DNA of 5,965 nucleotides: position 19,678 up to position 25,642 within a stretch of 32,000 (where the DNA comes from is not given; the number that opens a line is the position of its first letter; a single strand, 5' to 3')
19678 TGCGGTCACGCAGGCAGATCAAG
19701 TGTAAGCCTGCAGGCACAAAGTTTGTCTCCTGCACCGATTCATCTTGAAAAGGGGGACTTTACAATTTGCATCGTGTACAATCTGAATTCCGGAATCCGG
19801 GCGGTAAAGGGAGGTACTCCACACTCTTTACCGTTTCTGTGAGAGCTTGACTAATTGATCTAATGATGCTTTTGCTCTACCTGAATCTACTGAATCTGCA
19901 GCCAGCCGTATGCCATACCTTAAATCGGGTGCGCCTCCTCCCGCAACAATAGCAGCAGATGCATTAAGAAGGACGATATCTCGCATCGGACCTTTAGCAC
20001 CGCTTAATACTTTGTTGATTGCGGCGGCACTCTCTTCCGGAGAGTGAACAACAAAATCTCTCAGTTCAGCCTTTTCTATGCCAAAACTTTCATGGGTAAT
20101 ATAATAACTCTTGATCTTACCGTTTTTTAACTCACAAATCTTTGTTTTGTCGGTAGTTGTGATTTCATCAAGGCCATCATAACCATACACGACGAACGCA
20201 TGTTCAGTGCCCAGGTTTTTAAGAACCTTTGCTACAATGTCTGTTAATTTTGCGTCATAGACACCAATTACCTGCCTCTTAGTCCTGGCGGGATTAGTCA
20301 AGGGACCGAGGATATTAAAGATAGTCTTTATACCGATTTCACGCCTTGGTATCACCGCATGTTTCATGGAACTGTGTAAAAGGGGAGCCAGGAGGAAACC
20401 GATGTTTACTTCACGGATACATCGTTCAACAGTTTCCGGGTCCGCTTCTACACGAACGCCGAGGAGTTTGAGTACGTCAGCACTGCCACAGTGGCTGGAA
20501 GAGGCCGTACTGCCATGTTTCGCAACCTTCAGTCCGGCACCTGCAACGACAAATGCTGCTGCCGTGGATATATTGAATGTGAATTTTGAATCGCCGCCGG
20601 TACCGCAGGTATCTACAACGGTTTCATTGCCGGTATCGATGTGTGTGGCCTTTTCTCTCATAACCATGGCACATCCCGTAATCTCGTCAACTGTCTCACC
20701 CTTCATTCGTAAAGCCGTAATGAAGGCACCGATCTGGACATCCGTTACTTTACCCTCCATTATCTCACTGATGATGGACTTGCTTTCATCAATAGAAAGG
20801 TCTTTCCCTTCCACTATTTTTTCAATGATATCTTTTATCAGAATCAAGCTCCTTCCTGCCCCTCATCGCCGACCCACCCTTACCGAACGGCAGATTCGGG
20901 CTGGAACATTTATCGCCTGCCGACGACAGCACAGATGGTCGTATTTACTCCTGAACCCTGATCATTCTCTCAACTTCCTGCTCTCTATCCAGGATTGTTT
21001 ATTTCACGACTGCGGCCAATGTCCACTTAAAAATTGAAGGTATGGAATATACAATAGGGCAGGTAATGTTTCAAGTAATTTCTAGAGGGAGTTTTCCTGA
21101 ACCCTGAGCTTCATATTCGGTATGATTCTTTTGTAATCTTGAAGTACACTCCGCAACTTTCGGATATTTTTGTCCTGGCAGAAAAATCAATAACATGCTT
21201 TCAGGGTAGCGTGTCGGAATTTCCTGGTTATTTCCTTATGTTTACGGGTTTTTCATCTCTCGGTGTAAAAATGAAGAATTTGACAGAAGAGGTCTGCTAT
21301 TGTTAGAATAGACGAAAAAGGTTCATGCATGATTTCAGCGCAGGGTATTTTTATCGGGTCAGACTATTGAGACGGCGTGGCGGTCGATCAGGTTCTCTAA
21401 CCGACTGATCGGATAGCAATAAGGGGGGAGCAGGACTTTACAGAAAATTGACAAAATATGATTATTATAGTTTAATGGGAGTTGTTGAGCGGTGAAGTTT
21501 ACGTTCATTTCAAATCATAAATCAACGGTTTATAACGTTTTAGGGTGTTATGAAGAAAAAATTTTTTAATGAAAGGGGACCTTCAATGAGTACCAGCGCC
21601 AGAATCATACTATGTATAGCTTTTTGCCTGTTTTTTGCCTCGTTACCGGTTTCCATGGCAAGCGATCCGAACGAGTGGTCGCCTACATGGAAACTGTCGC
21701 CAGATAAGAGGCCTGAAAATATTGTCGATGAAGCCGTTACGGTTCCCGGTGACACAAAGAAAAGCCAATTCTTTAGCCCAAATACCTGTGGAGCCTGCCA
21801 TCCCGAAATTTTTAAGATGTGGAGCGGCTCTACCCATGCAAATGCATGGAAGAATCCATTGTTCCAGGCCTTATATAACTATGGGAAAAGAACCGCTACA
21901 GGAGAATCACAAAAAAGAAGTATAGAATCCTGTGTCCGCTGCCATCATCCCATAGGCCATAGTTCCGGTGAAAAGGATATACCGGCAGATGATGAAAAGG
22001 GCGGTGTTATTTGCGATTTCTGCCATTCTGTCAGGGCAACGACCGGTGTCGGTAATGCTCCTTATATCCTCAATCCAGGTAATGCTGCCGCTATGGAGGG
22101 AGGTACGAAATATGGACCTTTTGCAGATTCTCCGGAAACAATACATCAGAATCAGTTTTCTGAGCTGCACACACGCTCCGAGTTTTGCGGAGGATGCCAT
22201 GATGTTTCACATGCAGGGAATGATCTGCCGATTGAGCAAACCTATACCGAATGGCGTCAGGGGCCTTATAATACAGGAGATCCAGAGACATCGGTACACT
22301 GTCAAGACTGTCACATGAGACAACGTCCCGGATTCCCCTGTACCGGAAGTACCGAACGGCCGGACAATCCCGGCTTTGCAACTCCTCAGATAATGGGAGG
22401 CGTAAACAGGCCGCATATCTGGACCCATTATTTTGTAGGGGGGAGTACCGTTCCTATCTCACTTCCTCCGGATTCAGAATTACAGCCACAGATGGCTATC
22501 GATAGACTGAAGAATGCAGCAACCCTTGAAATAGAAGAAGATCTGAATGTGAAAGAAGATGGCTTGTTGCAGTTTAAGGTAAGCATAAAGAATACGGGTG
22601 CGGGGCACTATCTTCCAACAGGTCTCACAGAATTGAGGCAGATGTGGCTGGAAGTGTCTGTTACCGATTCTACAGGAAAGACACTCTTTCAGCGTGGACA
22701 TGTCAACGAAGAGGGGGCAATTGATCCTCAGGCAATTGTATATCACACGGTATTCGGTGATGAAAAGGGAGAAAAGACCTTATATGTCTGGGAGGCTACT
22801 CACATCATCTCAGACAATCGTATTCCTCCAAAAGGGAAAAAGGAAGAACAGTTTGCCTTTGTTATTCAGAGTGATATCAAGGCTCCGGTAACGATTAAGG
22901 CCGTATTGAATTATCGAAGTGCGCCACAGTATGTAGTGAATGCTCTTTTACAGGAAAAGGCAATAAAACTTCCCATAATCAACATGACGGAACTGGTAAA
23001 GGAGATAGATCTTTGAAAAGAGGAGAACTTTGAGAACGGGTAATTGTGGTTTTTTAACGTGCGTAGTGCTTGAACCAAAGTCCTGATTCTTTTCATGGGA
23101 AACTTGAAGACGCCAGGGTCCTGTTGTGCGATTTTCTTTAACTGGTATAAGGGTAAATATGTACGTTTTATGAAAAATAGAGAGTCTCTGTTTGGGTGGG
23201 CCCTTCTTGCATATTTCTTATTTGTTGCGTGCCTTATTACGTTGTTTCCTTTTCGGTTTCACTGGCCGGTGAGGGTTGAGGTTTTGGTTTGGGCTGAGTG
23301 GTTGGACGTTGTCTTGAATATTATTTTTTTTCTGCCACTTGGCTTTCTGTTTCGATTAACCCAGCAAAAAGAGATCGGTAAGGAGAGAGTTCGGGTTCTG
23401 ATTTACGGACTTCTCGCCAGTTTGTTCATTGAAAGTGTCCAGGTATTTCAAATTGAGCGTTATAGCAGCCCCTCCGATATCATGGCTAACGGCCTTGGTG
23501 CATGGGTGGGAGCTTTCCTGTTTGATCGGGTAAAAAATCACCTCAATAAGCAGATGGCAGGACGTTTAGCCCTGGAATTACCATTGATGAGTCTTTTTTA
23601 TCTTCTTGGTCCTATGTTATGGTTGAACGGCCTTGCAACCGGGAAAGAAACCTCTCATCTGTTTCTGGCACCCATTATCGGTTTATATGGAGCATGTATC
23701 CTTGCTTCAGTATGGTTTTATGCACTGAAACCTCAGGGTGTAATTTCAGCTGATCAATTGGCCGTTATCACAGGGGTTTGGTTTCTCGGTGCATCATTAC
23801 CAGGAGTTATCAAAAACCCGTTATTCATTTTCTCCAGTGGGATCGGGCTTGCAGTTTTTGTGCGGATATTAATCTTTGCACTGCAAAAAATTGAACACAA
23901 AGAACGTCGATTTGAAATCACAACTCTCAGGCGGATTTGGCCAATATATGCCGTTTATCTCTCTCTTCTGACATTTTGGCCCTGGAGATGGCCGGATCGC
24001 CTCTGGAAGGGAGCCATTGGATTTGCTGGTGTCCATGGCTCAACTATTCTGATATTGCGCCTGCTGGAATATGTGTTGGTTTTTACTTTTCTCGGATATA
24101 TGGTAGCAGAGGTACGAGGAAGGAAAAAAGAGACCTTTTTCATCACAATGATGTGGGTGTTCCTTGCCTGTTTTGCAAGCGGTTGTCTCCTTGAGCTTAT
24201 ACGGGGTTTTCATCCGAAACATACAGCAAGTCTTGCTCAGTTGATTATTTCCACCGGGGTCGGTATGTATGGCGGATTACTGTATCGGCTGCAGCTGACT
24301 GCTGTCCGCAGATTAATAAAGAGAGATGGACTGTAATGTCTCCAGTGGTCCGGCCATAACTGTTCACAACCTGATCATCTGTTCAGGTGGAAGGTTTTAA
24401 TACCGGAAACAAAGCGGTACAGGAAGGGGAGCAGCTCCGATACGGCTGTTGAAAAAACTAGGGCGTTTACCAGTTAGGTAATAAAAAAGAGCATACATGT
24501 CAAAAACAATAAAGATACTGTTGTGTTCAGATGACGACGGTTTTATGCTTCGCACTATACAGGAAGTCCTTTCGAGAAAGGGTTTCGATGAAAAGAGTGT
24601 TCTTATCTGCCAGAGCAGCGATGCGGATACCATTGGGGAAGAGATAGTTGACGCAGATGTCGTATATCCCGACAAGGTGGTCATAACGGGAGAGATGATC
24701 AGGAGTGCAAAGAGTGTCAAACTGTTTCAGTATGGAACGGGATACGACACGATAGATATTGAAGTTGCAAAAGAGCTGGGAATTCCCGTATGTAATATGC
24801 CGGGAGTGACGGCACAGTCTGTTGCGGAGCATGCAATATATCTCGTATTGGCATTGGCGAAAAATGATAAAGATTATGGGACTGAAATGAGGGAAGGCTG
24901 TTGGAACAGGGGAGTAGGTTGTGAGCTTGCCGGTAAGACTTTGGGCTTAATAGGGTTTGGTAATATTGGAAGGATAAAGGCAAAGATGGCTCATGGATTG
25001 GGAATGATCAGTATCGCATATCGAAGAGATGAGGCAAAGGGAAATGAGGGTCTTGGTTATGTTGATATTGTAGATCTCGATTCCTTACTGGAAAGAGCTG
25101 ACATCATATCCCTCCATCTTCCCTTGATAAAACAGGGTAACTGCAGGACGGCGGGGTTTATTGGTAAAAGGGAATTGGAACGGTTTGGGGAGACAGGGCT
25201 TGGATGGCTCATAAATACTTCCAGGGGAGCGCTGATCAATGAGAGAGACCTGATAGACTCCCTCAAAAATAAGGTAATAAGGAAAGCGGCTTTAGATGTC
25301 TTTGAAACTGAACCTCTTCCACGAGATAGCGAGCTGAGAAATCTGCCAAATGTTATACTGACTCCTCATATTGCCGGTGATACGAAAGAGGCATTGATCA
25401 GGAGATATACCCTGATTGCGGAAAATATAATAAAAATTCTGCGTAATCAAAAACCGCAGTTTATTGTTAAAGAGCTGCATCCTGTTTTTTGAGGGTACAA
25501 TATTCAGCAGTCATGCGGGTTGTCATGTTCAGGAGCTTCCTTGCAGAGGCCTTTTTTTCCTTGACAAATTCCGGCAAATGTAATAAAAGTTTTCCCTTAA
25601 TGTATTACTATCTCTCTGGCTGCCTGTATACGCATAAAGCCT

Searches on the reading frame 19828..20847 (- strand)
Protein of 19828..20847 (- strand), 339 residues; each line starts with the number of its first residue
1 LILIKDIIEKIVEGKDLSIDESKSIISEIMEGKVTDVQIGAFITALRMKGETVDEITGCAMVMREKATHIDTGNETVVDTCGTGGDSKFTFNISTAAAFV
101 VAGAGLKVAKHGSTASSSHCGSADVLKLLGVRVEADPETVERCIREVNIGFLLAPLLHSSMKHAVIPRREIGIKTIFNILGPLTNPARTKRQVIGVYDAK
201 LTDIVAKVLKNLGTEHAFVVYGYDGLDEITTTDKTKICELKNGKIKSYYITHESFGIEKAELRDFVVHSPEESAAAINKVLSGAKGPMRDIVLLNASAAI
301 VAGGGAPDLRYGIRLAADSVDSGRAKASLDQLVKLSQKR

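Call 56: search_protein_families(library=pfam, proteins=[window:19828-20847:-], max_evalue=0.0001)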
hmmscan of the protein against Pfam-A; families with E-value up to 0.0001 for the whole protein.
window:19828-20847:- (339 aa): 2 families
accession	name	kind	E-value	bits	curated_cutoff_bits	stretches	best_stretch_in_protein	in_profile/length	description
PF00591.27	Glycos_transf_3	-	3.6e-90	302.5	27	1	75-325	2-252/253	Glycosyl transferase family, a/b domain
PF02885.22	Glycos_trans_3N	-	1.7e-28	98.6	26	1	5-67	1-63/63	Glycosyl transferase family, helical bundle domain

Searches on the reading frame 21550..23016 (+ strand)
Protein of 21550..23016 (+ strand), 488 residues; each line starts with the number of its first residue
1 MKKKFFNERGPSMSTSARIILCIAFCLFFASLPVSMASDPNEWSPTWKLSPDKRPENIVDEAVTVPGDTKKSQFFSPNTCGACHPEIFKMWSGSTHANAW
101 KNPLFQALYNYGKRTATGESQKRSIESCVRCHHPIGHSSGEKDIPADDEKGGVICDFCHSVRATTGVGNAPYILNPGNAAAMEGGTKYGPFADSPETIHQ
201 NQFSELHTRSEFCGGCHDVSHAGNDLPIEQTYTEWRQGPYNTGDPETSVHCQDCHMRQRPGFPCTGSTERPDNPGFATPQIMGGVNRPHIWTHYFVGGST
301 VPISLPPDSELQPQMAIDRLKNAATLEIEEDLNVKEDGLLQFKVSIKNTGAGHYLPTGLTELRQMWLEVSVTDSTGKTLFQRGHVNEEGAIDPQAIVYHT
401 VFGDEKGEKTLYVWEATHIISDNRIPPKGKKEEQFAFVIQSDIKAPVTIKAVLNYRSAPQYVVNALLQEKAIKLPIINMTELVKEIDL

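Call 5: search_protein_families(library=pfam, proteins=[window:21550-23016:+], max_evalue=0.01)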
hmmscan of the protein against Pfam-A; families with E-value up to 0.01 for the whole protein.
window:21550-23016:+ (488 aa): 3 families
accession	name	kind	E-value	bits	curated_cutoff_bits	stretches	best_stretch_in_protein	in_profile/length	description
PF13435.11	Cytochrome_C554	-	1.5e-08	35.9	20.8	1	79-160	1-84/84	Cytochrome c554 and c-prime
PF14522.11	Cytochrome_C7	-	1e-07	32.1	24.8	1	124-165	12-54/67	Cytochrome c7 and related cytochrome c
PF22113.1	Mtrc-MtrF_II-IV_dom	-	0.0034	17.4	30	0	72-135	113-166/176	Outer membrane cytochrome MtrC/MtrF-like, domains II/IV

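Call 6: search_protein_families(library=ncbifam, proteins=[window:21550-23016:+], max_evalue=0.01)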
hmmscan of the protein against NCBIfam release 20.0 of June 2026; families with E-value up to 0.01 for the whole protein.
window:21550-23016:+ (488 aa): 3 families
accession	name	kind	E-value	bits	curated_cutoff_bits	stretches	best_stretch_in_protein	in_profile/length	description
NF040886.1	cyt_C_like_Sec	equivalog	4.4e-16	58.5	250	3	335-461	292-406/423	multiheme c-type cytochrome (seleno)protein ExtKL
TIGR03153.1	cytochr_NrfH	equivalog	9.9e-05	22.4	134.2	0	199-257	17-61/138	cytochrome c nitrite reductase small subunit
NF041198.1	UshA_like_PCGU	equivalog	0.00012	20.8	275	1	69-162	400-482/519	UshA-like (seleno)protein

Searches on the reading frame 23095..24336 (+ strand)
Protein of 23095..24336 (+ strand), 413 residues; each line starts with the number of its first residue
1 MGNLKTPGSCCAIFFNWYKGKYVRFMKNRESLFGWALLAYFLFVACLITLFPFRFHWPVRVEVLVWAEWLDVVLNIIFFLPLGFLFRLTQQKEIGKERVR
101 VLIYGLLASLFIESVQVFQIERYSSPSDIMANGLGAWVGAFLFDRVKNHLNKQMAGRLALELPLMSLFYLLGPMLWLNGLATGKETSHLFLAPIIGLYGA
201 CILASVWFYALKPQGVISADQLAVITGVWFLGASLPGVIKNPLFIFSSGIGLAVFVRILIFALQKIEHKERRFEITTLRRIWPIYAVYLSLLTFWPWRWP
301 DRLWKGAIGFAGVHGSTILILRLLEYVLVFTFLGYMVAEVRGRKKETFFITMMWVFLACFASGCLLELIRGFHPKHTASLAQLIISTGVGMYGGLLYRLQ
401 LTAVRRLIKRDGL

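Call 5: search_protein_families(library=pfam, proteins=[window:23095-24336:+], max_evalue=0.01)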
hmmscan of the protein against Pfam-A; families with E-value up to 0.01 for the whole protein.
window:23095-24336:+ (413 aa): 1 family
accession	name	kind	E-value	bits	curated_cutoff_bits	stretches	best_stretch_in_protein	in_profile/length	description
PF04892.17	VanZ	-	1.9e-15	58.1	30.1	1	43-143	33-122/126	VanZ like family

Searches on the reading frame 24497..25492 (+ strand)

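Call 5: search_protein_families(library=pfam, proteins=[window:24497-25492:+], max_evalue=0.01)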
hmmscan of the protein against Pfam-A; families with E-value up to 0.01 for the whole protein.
window:24497-25492:+ (331 aa): 2 families
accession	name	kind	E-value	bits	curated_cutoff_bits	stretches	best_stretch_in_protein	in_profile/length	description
PF02826.25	2-Hacid_dh_C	-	8.7e-48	162.5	25.1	1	115-293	2-178/178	D-isomer specific 2-hydroxyacid dehydrogenase, NAD binding domain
PF00389.36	2-Hacid_dh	-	6.2e-21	74.9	24.6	1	34-324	21-133/134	D-isomer specific 2-hydroxyacid dehydrogenase, catalytic domain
